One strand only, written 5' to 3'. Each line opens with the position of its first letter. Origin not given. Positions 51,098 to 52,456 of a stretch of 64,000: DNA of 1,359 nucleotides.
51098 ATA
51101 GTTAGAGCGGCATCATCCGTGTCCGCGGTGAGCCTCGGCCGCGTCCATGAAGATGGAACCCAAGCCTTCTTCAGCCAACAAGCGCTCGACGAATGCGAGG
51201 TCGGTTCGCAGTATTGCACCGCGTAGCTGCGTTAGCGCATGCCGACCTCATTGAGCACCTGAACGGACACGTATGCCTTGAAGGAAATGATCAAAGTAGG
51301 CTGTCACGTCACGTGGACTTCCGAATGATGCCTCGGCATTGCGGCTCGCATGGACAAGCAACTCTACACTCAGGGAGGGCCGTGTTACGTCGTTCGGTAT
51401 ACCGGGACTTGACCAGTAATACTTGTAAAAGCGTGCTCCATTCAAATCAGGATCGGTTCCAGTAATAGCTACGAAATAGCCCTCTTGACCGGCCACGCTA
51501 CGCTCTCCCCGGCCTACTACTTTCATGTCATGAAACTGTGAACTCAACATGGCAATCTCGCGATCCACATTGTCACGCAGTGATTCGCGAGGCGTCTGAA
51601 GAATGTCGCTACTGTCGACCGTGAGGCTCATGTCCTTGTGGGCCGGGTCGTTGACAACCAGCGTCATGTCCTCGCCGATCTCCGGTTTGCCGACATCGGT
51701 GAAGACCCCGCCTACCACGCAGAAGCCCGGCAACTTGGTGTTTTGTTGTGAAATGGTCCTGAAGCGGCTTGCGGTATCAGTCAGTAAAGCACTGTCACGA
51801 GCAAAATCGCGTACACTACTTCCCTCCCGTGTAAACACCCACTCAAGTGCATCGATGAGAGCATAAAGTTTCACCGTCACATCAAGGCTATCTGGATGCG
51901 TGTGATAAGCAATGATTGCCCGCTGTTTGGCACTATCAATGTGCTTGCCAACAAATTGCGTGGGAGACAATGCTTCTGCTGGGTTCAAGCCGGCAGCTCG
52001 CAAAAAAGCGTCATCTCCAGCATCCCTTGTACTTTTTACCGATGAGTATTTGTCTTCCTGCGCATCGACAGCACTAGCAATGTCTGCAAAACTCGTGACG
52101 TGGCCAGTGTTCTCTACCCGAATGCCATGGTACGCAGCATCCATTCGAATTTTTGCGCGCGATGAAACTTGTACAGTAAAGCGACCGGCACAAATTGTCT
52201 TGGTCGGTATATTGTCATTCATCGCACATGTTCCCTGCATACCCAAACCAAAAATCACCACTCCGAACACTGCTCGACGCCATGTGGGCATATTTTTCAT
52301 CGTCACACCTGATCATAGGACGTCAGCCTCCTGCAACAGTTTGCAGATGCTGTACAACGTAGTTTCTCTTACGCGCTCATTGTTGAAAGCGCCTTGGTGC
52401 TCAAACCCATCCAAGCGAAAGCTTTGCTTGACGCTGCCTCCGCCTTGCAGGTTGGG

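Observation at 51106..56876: Orphan T6SS cargo island: vgrG, lipase-like effector, secreted immunity candidate, with no T6SS core genes nearby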

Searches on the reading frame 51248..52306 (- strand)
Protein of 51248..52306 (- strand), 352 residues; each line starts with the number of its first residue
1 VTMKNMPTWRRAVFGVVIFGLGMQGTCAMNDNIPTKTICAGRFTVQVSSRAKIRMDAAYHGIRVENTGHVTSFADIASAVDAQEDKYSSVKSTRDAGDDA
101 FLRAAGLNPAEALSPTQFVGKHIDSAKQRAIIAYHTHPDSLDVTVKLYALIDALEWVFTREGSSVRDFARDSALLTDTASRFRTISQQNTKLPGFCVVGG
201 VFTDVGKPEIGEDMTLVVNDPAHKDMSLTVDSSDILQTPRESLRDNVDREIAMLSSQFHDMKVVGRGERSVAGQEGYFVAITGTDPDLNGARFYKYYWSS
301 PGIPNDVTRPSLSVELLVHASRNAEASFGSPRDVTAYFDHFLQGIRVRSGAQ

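Call 3: search_protein_families(library=pfam, proteins=[window:51248-52306:-], max_evalue=0.01)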
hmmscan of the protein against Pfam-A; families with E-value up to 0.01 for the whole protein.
window:51248-52306:- (352 aa): 1 family
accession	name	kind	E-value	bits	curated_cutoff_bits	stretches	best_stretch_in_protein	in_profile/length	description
PF18426.6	Tli4_C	-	1.2e-14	55.2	25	1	193-350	6-161/161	Tle cognate immunity protein 4 C-terminal domain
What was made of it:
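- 51248..52300 (-): tli4-family immunity protein, 350 aa. Pfam Tli4_C 1.2e-14, 55.2 bits against a cutoff of 25 (call 3).
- On Tli4 (TplEi/PA1509): E 1.2e-14, 55.2 bits against a cutoff of 25, residues 193-350 covering profile positions 6-161 of 161 (call 3).
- Tli4_C scores 55 bits (call 3). Tli4_C is above the cutoff (call 3).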

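Call 4: search_protein_families(library=ncbifam, proteins=[window:51248-52306:-], max_evalue=0.01)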
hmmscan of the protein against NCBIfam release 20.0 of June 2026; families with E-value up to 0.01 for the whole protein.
window:51248-52306:- (352 aa): 0 families
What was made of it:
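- NCBIfam has no model for either protein (call 4).
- Tried and rejected: It has no model for the effector or the immunity protein (call 4).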

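Call 7: search_solved_structures(query=window:51248-52306:-, max_evalue=1, show_alignments=2)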
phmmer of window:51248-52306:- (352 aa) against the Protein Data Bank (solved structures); distinct sequences matched with E-value up to 1: 5.
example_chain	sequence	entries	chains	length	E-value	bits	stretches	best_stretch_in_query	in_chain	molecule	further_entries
5h7y_A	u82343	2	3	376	0.00018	24.3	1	192-349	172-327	Uncharacterized protein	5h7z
4r1d_B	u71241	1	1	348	0.00027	23.8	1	192-349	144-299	Uncharacterized protein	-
6fvj_A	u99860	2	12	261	0.045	16.5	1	61-162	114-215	Thioesterase | Probable thioesterase TesA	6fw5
8gju_J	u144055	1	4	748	0.61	12.8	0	29-252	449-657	Methylmalonyl-CoA mutase, mitochondrial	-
2xij_A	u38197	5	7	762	0.64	12.7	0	29-252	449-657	METHYLMALONYL-COA MUTASE, MITOCHONDRIAL | Methylmalonyl-CoA mutase, mitochondrial precursor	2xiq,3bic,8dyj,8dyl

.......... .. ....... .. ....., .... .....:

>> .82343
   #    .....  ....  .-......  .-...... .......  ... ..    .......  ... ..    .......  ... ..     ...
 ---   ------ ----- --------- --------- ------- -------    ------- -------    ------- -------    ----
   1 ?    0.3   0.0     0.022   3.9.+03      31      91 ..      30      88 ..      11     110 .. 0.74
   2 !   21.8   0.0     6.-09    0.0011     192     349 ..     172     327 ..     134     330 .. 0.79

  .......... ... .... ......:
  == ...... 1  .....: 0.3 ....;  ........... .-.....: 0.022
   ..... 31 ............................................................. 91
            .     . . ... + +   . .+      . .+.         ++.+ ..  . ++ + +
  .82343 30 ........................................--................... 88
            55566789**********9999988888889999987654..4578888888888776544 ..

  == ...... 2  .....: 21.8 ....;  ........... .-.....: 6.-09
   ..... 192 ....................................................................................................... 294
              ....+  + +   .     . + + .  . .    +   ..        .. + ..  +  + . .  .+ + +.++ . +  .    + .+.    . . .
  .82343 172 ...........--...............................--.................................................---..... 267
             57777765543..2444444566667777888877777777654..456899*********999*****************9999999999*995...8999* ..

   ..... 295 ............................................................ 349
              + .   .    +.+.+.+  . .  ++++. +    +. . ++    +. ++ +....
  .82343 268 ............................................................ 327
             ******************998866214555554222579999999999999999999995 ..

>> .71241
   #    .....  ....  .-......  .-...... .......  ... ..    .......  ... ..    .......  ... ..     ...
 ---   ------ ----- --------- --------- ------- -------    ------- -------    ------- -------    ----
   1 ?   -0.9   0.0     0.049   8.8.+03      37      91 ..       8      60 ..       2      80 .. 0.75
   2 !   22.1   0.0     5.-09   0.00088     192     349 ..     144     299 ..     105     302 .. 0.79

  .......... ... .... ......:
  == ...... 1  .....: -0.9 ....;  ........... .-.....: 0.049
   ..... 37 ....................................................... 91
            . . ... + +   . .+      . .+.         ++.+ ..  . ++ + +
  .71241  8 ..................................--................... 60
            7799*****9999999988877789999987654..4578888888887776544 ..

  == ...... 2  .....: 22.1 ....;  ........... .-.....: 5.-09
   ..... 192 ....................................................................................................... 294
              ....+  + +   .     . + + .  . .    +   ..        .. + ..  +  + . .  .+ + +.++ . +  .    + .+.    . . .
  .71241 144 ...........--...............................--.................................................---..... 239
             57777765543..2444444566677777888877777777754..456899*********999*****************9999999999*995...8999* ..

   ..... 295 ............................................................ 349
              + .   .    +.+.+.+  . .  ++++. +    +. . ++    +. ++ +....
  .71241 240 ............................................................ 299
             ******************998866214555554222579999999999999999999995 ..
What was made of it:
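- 51248..52300 (-): PDB 5H7Y/4R1D_B E about 2e-4 (call 7).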

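Call 34: find_homologous_proteins(query=window:51248-52300:-, max_evalue=0.001)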
Query window:51248-52300:- (350 aa): 6 proteins with E <= 0.001 among 3118 candidates.
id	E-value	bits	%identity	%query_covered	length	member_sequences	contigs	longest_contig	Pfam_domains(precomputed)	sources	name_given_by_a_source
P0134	9.5e-139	481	61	100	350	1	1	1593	PF18426.7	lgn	-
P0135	7.4e-133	461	58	99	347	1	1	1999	PF18426.7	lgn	-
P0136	1.1e-126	441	56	100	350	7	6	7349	PF18426.7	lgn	-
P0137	2.0e-121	424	58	91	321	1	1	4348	PF18426.7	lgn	-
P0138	2.6e-48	183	34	95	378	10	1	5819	PF18426.7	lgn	-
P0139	2.2e-43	167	33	91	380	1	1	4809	PF18426.7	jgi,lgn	jgi:hypothetical protein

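Call 41: predict_structure(alignment_id=A1)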
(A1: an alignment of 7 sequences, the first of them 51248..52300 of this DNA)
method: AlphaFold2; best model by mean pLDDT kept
length: 350 residues; sequences in the alignment: 7
mean_pLDDT: 57.6   pTM: 0.46
mean pLDDT of the five models: 57.6, 53.4, 50.5, 48.3, 47.8
residues with pLDDT >= 90: 4; 70-90: 103; 50-70: 112; < 50: 131
segments of 3 or more residues with pLDDT < 50: 1-39, 46-68, 184-197, 203-239, 319-325, 346-350
pLDDT, mean of each block of 10 residues (from residue 1): 25 25 25 40 47 32 40 79 64 65 56 70 87 68 76 66 80 74 46 46 45 45 42 38 67 75 80 81 67 76 62 60 51 67 48
secondary structure, 60 per line:
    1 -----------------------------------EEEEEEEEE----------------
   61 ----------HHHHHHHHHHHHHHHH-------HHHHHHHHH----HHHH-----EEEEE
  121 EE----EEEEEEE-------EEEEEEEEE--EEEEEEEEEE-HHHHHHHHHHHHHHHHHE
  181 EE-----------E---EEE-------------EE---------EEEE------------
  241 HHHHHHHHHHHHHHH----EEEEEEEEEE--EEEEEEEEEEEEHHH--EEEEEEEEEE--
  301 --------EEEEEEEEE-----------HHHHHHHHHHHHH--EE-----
elements in order: E36-44 H71-86 H94-102 H107-110 E116-122 E127-133 E141-149 E152-161 H163-179 E180-182 E198-200 E225-228 H241-255 E260-269 E272-283 E289-298 E309-317 H329-341
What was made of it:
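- Tried and rejected: It gave only 6 relatives (call 34), so the AF2 alignment was shallow and the model weak (call 41).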

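Call 46: fold_search(model_id=the predicted structure, library=pdb)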
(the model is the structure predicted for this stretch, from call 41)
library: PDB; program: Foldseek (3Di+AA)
matches with E <= 10: 1076; with E <= 0.001: 10
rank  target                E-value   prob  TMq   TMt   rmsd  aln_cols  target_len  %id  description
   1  5h7z_A                7.9e-13  1.00  0.37  0.42  10.5       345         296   17  Apo structure of immunity protein TplEi of T6SS from Pseudomonas aeruginosa (released 2017-10-04)
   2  4r1d_B                2.9e-12  1.00  0.37  0.41  11.1       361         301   17  The crystal structure of Tle4-Tli4 complex (released 2014-12-17)
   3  5h7z_B                4.8e-12  1.00  0.37  0.41   9.2       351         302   16  Apo structure of immunity protein TplEi of T6SS from Pseudomonas aeruginosa (released 2017-10-04)
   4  5h7y_A                2.2e-10  1.00  0.37  0.43  10.6       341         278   17  Structure of immunity protein TplEi of T6SS from Pseudomonas aeruginosa complexed with "L" peptide (released 2017-10-04)
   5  7wdk_B                1.2e-04  0.99  0.26  0.26  17.6       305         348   12  The structure of PldA-PA3488 complex (released 2022-10-26)
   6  6xrr_B                2.0e-04  1.00  0.26  0.53   6.9       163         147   16  Structure of SciW bound to the Rhs1 Transmembrane Domain from Salmonella typhimurium (released 2020-12-30)
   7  6xrr_A                2.4e-04  1.00  0.27  0.56   6.8       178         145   13  Structure of SciW bound to the Rhs1 Transmembrane Domain from Salmonella typhimurium (released 2020-12-30)
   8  6xrr_H                4.9e-04  1.00  0.27  0.59   5.7       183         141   15  Structure of SciW bound to the Rhs1 Transmembrane Domain from Salmonella typhimurium (released 2020-12-30)
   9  6xrr_I                5.2e-04  1.00  0.23  0.50   4.2       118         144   18  Structure of SciW bound to the Rhs1 Transmembrane Domain from Salmonella typhimurium (released 2020-12-30)
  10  6xrr_D                5.5e-04  1.00  0.25  0.53   8.4       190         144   15  Structure of SciW bound to the Rhs1 Transmembrane Domain from Salmonella typhimurium (released 2020-12-30)
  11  5xmg                  1.0e-03  0.96  0.27  0.28  15.6       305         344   11  Crystal structure of PA3488 from Pseudomonas aeruginosa (released 2018-05-16)
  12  3lyd_B                1.3e-03  1.00  0.21  0.40   4.8       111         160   14  Crystal structure of Putative uncharacterized protein from Jonesia denitrificans (released 2010-03-09)
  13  6e8a_B                1.3e-03  1.00  0.24  0.53  11.3       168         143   11  Crystal structure of DcrB from Salmonella enterica at 1.92 Angstroms resolution (released 2018-10-31)
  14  3lyd_A                1.6e-03  1.00  0.23  0.44   4.1       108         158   14  Crystal structure of Putative uncharacterized protein from Jonesia denitrificans (released 2010-03-09)
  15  6xrf_A                2.6e-03  1.00  0.22  0.49   4.5       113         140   12  EagT6 Tse6 NT complex (released 2020-12-30)
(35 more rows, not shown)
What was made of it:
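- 51248..52300 (-): The four best Foldseek hits of the AF2 model are all TplEi/Tli4, E 8e-13 to 2e-10 (call 46).
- The best PDB fold matches are all Tli4/TplEi (call 46). Tli4 is the best fold match (call 46).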

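Call 58: search_protein_representatives(protein=window:51248-52300:-)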
Query: 350 residues. Proteins with E-value up to 0.001 (for the whole library): 79; up to 1e-10: 25; up to 1e-30: 13. The best 79 are listed.
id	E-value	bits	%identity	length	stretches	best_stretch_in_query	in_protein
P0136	3.3e-127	441.0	56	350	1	1-349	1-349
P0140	3.0e-66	240.7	41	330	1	27-348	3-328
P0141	8.4e-51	189.9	32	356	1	32-349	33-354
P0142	3.8e-49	184.4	30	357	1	14-349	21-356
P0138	8.4e-49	183.3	35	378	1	30-348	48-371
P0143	1.2e-44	169.6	30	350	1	17-347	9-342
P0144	2.3e-40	155.6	30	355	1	23-348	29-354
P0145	3.3e-39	151.8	31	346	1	6-345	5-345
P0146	1.1e-38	150.0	30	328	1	34-349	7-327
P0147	5.5e-37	144.5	28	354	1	29-317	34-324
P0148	3.2e-35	138.6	29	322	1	31-347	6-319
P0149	4.2e-33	131.7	30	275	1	92-349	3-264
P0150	2.0e-32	129.5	29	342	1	26-323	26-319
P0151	3.5e-28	115.5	30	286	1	68-347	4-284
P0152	4.5e-27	111.9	37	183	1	188-349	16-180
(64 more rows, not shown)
